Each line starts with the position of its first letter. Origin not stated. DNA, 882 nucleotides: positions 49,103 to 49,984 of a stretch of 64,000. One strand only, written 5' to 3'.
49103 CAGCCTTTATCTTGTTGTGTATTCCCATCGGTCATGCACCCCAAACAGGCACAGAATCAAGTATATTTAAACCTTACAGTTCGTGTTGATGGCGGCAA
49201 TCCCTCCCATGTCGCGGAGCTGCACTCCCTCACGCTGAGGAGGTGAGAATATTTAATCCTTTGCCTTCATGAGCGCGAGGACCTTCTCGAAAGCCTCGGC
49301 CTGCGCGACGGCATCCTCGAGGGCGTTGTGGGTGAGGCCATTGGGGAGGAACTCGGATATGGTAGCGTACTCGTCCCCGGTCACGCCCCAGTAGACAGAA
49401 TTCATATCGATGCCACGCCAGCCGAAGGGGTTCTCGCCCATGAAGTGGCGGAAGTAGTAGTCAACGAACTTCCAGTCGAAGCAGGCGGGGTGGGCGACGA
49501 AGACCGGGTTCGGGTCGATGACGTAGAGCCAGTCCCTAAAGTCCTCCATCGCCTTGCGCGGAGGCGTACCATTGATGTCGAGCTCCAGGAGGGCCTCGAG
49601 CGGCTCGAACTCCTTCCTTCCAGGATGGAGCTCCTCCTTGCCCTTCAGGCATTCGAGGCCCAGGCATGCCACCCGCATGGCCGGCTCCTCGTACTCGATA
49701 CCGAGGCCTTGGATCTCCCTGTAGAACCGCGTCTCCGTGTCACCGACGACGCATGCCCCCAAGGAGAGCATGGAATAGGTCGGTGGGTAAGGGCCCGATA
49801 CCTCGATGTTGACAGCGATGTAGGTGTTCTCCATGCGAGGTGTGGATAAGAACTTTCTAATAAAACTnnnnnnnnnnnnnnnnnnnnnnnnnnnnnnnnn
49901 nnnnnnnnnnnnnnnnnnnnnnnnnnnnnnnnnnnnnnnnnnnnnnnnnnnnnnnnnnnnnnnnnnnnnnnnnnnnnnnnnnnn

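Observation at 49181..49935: Second instance of the same architecture: diverged duplicate of the aRF1 3' end brackets a DnaQ-like exonuclease gene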

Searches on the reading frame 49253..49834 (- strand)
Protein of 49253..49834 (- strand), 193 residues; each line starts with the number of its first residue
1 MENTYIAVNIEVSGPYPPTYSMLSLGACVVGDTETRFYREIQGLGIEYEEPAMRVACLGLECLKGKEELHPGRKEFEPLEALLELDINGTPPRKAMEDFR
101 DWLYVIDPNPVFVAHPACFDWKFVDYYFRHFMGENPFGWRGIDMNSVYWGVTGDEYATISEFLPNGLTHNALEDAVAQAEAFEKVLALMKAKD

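Call 5: search_protein_families(library=pfam, proteins=[window:49253-49834:-], max_evalue=0.01)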
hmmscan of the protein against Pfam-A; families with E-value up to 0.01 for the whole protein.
window:49253-49834:- (193 aa): 2 families
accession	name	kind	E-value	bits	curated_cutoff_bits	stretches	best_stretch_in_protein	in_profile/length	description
PF16473.11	Rv2179c-like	-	4.8e-06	26.8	27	1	92-185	80-176/177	3'-5' exoribonuclease Rv2179c-like domain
PF00929.31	RNase_T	-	5e-05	24.3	24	1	97-182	72-164/164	Exonuclease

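Call 14: find_encoding_contigs(protein=window:49253-49834:-, flank=6000, max_places=10)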
Protein window:49253-49834:- (193 aa): no gene with exactly this product is on record in the collection.

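Call 19: find_homologous_proteins(query=window:49253-49834:-, max_evalue=0.001)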
Query window:49253-49834:- (193 aa): 142 proteins with E <= 0.001 among 199 candidates; the best 120 are listed.
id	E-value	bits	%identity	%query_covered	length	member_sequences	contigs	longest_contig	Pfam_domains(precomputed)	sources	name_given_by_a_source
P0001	2.8e-131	453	100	100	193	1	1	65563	PF16473.12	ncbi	-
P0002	3.2e-48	182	48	98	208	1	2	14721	PF16473.12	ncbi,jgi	jgi:hypothetical protein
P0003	2.3e-47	179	47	98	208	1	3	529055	PF16473.12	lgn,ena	-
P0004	8.7e-46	174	48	98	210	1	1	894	PF16473.12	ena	-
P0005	4.5e-45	172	50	98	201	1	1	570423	PF16473.12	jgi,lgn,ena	-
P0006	5.2e-44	168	49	98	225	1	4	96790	-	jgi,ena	jgi:ribonuclease T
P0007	1.3e-43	167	45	98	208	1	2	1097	PF16473.12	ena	-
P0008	1.2e-42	164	46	99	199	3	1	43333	-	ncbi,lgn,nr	ncbi:hypothetical protein FJZ17_01050 [Candidatus Pacearchaeota archaeon]|nr:hypothetical protein [C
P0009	1.5e-42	164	47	99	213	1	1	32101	PF16473.12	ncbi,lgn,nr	ncbi:hypothetical protein JXB28_00520 [Candidatus Woesearchaeota archaeon]|nr:hypothetical protein [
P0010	7.1e-42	161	44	98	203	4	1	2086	PF16473.12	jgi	jgi:hypothetical protein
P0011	2.6e-41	160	47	98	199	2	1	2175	PF16473.12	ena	-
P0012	2.9e-41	159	45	98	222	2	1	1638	PF16473.12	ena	-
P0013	4.3e-41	159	45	96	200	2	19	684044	PF16473.12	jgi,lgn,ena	jgi:hypothetical protein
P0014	4.6e-41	159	48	99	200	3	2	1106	-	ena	-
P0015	5.7e-41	158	47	98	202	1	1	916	-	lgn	-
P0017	9.3e-41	158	48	98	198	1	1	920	PF16473.12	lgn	-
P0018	1.3e-40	157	44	100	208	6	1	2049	PF16473.12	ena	-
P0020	1.5e-39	154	43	99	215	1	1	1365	PF16473.12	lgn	-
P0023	2.3e-38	150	45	98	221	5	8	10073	PF16473.12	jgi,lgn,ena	-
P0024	2.5e-38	150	47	99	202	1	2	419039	PF16473.12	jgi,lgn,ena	-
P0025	9.7e-38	148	46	98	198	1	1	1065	PF16473.12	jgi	jgi:ribonuclease T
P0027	1.5e-37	147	47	98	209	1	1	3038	PF16473.12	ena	-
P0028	2.1e-37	147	42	97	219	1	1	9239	PF16473.12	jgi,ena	-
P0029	2.2e-37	147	45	99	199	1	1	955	PF16473.12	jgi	-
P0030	5.1e-37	146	47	98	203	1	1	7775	PF16473.12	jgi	jgi:DNA polymerase III epsilon subunit-like protein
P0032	8.9e-37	145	42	100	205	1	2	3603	PF16473.12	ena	-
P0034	3.5e-36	143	43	98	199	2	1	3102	PF16473.12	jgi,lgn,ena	-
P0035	4.3e-36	143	42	98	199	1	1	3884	PF16473.12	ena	-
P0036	2.2e-35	140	44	95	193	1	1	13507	PF16473.12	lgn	-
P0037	2.9e-35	140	43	98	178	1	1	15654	PF16473.12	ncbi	-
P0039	6.1e-35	139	42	98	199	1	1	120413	PF16473.12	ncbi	-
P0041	2.9e-34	137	44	98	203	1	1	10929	PF16473.12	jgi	jgi:DNA polymerase III epsilon subunit-like protein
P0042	4.1e-34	136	41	96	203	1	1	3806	PF16473.12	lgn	-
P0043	4.3e-34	136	38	100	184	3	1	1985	PF16473.12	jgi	jgi:DNA polymerase III epsilon subunit-like protein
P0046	1.2e-33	135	41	96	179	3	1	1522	PF00929.32,PF16473.12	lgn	-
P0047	2.1e-33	134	41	96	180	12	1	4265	PF00929.32,PF16473.12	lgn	-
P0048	2.2e-33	134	41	94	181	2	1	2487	PF00929.32,PF16473.12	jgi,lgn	jgi:DNA polymerase III epsilon subunit-like protein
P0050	3.0e-33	133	40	99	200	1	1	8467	PF16473.12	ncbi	-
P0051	3.4e-33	133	41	96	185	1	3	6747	PF00929.32,PF16473.12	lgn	-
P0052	6.2e-33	132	39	98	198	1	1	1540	PF16473.12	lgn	-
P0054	8.8e-33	132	42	96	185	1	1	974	PF16473.12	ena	-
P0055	1.0e-32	131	41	95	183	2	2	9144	PF00929.32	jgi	jgi:DNA polymerase III epsilon subunit-like protein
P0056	1.1e-32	131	42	95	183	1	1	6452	PF16473.12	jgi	jgi:DNA polymerase III epsilon subunit-like protein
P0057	1.1e-32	131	42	97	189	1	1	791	PF00929.32,PF16473.12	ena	-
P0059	1.3e-32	131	42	97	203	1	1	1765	PF16473.12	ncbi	-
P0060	1.4e-32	131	41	99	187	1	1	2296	PF00929.32,PF16473.12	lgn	-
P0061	1.5e-32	131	43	94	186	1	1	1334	PF16473.12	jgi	jgi:ribonuclease T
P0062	1.8e-32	131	40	98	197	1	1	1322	PF16473.12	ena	-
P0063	1.9e-32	131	43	97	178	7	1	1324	PF00929.32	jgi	jgi:DNA polymerase III epsilon subunit-like protein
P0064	2.6e-32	130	39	95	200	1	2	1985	PF16473.12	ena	-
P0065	3.5e-32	130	43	97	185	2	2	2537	PF16473.12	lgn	-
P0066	3.6e-32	130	42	95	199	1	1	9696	PF16473.12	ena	-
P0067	4.9e-32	129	40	97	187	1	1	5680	PF00929.32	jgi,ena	-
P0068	5.9e-32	129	41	95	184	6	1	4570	PF16473.12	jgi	jgi:DNA polymerase III epsilon subunit-like protein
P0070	8.4e-32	129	43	95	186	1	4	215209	PF00929.32,PF16473.12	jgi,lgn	jgi:DNA polymerase III epsilon subunit-like protein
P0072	9.2e-32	128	42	95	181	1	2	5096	PF00929.32,PF16473.12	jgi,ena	jgi:DNA polymerase III epsilon subunit-like protein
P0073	1.1e-31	128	41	96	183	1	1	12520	PF00929.32,PF16473.12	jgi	jgi:DNA polymerase III epsilon subunit-like protein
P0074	1.2e-31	128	40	97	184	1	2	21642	PF16473.12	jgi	jgi:DNA polymerase III epsilon subunit-like protein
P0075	1.3e-31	128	41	98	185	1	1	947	PF00929.32,PF16473.12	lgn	-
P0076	1.9e-31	127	44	94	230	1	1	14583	PF16473.12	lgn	-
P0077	3.2e-31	127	39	97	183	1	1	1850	PF00929.32,PF16473.12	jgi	jgi:DNA polymerase III epsilon subunit-like protein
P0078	3.2e-31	127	41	94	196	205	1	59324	PF00929.32,PF16473.12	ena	-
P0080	3.7e-31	126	42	96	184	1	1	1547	PF00929.32,PF16473.12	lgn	-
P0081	4.2e-31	126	40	95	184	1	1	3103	PF16473.12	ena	-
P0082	5.6e-31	126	42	94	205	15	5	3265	PF00929.32,PF16473.12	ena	-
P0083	5.8e-31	126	40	95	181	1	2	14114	PF00929.32,PF16473.12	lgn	-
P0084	5.8e-31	126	41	96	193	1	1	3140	PF00929.32,PF16473.12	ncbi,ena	-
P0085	5.9e-31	126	42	95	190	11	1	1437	PF00929.32,PF16473.12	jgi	jgi:ribonuclease T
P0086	7.1e-31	125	41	95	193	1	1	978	PF00929.32,PF16473.12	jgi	jgi:DNA polymerase III epsilon subunit-like protein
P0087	7.8e-31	125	40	99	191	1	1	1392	PF16473.12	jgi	jgi:DNA polymerase III epsilon subunit-like protein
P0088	1.1e-30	125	41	95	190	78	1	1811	PF00929.32,PF16473.12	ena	-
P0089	1.7e-30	124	42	95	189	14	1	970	PF00929.32,PF16473.12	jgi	jgi:ribonuclease T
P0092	2.5e-30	124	41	98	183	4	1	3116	PF00929.32,PF16473.12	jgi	jgi:ribonuclease T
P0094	2.9e-30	124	40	97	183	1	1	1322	PF16473.12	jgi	jgi:ribonuclease T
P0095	2.9e-30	123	42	96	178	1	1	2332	PF00929.32,PF16473.12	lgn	-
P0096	3.6e-30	123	41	97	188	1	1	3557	PF00929.32,PF16473.12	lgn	-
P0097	3.7e-30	123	42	95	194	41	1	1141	PF00929.32,PF16473.12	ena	-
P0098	6.0e-30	122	41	95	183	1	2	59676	PF00929.32,PF16473.12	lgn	-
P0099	7.9e-30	122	41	95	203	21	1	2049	PF00929.32,PF16473.12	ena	-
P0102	2.2e-29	121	39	96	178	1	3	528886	PF00929.32,PF16473.12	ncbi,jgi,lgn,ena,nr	ncbi:MAG TPA: exonuclease domain-containing protein [Pyrinomonadaceae bacterium]|nr:exonuclease doma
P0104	2.4e-29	120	41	95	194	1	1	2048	PF00929.32,PF16473.12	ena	-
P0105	2.7e-29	120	40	95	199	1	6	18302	PF00929.32,PF16473.12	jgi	jgi:ribonuclease T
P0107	1.4e-28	118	40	96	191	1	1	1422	PF00929.32,PF16473.12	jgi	jgi:ribonuclease T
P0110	2.0e-28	117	42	96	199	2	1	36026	PF16473.12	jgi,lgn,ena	-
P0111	2.1e-28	117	41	95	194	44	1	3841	PF00929.32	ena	-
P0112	2.3e-28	117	40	99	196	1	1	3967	PF16473.12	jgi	-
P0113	2.5e-28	117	41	99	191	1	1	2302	PF00929.32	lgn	-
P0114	3.8e-28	117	40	95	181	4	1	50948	PF00929.32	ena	-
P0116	4.5e-28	116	39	97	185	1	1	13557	PF00929.32,PF16473.12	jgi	jgi:ribonuclease T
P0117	1.0e-27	115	39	96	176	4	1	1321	PF00929.32,PF16473.12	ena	-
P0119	4.6e-27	113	39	95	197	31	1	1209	PF00929.32,PF16473.12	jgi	jgi:ribonuclease T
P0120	4.7e-27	113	41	89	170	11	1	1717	PF00929.32,PF16473.12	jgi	jgi:ribonuclease T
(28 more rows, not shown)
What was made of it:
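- On DEDDh exonuclease, Rv2179c/Cap18-like: 142 homologues (call 19).
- Tried and rejected: It returned nothing, although the identical protein P0001 is in the protein collection (calls 14, 19).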

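Call 33: find_encoding_contigs(protein=P0008, flank=4000, max_places=2)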
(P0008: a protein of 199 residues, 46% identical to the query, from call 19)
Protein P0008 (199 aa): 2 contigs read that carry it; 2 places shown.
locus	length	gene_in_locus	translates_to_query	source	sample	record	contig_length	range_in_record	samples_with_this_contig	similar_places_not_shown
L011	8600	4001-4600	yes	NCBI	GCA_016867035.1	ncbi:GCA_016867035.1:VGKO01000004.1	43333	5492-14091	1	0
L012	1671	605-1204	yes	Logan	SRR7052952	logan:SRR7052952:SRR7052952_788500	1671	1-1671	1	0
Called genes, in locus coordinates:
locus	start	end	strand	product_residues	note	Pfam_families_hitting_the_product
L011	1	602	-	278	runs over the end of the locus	PF03193:RsgA_GTPase (faint), PF02421:FeoB_N (weak), PF01926:MMR_HSR1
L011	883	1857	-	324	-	-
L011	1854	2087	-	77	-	-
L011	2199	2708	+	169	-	PF01230:HIT (weak)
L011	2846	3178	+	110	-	PF23477:zf_Tbcl_2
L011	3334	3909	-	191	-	PF00210:Ferritin, PF02915:Rubrerythrin, PF23458:DUF7130 (weak), PF21349:RUBY_RBDX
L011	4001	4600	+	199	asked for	-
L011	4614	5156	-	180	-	PF01862:PvlArgDC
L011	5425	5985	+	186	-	PF00383:dCMP_cyt_deam_1, PF14437:MafB19-deam (weak)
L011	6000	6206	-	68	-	-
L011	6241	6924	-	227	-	PF00106:adh_short, PF13561:adh_short_C2 (weak)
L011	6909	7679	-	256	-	PF01210:NAD_Gly3P_dh_N (faint), PF02826:2-Hacid_dh_C (weak), PF03446:NAD_binding_2 (weak), PF03807:F420_oxidored, PF07991:KARI_N (weak), PF02153:PDH_N, PF20463:PDH_C (faint), PF26213:TYRAAT1_C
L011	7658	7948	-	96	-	PF01817:CM_2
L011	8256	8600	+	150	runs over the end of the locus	PF01037:AsnC_trans_reg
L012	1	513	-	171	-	?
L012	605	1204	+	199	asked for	-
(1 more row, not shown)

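Call 34: find_encoding_contigs(protein=P0009, flank=4000, max_places=2)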
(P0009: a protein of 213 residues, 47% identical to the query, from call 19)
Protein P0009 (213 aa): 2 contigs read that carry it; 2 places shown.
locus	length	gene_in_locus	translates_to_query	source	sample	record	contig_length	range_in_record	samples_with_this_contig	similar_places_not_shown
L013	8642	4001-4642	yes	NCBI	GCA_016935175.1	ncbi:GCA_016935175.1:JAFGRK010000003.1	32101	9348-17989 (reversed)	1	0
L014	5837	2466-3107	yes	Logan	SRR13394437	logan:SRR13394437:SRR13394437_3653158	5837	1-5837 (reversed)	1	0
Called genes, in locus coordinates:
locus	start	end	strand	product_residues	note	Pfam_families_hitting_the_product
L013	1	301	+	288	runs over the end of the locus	PF00526:Dicty_CTDC (weak), PF00932:LTD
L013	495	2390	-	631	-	PF01078:Mg_chelatase, PF13401:AAA_22 (faint), PF00004:AAA (faint), PF07728:AAA_5 (faint), PF00158:Sigma54_activat, PF20436:LonB_AAA-LID, PF05362:Lon_C, PF13541:ChlI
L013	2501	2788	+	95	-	-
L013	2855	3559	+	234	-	PF01902:Diphthami_syn_2_N, PF28410:Diphthami_syn_2_C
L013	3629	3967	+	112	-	PF01336:tRNA_anti-codon (faint)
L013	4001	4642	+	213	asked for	PF16473:Rv2179c-like (weak)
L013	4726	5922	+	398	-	PF01637:ATPase_2 (weak), PF13401:AAA_22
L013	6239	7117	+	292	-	-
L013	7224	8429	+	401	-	PF01970:TctA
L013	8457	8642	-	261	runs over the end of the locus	PF02675:AdoMet_dc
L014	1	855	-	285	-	?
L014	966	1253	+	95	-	-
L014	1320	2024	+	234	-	PF01902:Diphthami_syn_2_N, PF28410:Diphthami_syn_2_C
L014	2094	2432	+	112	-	PF01336:tRNA_anti-codon (faint)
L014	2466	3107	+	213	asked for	PF16473:Rv2179c-like (weak)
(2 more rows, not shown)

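Call 35: find_encoding_contigs(protein=P0002, flank=4000, max_places=2)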
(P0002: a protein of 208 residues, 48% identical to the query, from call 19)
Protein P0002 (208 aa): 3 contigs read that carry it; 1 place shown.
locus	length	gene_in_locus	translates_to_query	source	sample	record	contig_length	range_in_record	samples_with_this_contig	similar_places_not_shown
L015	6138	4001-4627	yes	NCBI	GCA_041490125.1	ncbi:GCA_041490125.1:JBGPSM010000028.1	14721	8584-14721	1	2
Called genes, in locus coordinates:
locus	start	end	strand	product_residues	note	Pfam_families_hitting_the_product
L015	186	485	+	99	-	-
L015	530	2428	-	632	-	PF00493:MCM (faint), PF01078:Mg_chelatase, PF05496:RuvB_N (faint), PF13401:AAA_22 (faint), PF00158:Sigma54_activat, PF20436:LonB_AAA-LID, PF05362:Lon_C, PF13541:ChlI, +2 more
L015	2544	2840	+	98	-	-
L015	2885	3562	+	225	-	PF01902:Diphthami_syn_2_N, PF28410:Diphthami_syn_2_C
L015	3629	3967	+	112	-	PF01336:tRNA_anti-codon (weak)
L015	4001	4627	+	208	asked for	PF16473:Rv2179c-like (faint)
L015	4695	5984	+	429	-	PF13401:AAA_22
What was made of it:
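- Exonuclease homologues in other DPANN archaea sit in different, conserved neighbourhoods (calls 33-35).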

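Call 38: find_related_loci(query=A1, collection=viral_contigs, flank=5000)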
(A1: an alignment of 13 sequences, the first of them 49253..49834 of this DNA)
Query A1 (193 aa) in viral_contigs; peptide patterns used: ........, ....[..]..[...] (x = any residue, [..] = any of these).
600 stretches matched a pattern (row limit reached: there are more); 11 encode a relative of the query (tblastn E <= 1e-3); 11 distinct loci.
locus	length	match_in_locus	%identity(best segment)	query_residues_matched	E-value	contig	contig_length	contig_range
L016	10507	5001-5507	38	5-186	1e-34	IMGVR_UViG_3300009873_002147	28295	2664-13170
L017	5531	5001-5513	37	5-187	7e-32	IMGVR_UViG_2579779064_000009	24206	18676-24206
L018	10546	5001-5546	32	2-193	5e-29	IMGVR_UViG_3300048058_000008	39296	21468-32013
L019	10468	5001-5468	30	6-181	9e-22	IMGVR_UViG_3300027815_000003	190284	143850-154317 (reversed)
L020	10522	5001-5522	29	1-188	8e-21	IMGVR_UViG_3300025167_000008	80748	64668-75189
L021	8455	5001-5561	29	5-190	7e-12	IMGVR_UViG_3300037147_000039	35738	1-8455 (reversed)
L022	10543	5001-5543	25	2-186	2e-8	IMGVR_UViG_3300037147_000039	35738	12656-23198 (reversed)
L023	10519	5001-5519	24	2-178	4e-8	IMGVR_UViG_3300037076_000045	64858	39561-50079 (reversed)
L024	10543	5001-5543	25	2-186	6e-8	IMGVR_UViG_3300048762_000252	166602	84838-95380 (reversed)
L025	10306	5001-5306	28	80-186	3e-6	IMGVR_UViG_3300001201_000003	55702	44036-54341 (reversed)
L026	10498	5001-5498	27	17-190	5e-6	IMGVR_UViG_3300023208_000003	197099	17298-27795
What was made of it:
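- Tried and rejected: Exonuclease relatives in viral contigs are at most 38% identical and uninformative (call 38).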

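Call 47: search_protein_families(library=phrogs, proteins=[window:49253-49834:-], max_evalue=0.001)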
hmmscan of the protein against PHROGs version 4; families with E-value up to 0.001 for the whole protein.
window:49253-49834:- (193 aa): 3 families
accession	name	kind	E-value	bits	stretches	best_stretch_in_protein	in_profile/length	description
phrog_192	-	DNA, RNA and nucleotide metabolism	5.6e-09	36.8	1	86-190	166-275/397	DNA polymerase exonuclease subunit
phrog_17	-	DNA, RNA and nucleotide metabolism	0.00028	19.9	1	26-137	670-754/1445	DNA polymerase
phrog_255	-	DNA, RNA and nucleotide metabolism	0.00058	20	1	80-180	248-353/436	exonuclease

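Call 48: search_protein_families(library=padloc, proteins=[window:49253-49834:-], max_evalue=0.001)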
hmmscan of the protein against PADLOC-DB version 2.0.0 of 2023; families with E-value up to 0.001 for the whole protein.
window:49253-49834:- (193 aa): 2 families
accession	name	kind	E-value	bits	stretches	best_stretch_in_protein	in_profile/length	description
PDLC00753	Effector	-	7.1e-42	141.3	2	82-191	63-182/184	Exonuclease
PDLC01247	DEDDh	-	1.5e-06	26.9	1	86-182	52-138/139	"CAS-I,CAS-II,CAS-III,CAS-IV,CAS-V,CAS-VI; associated"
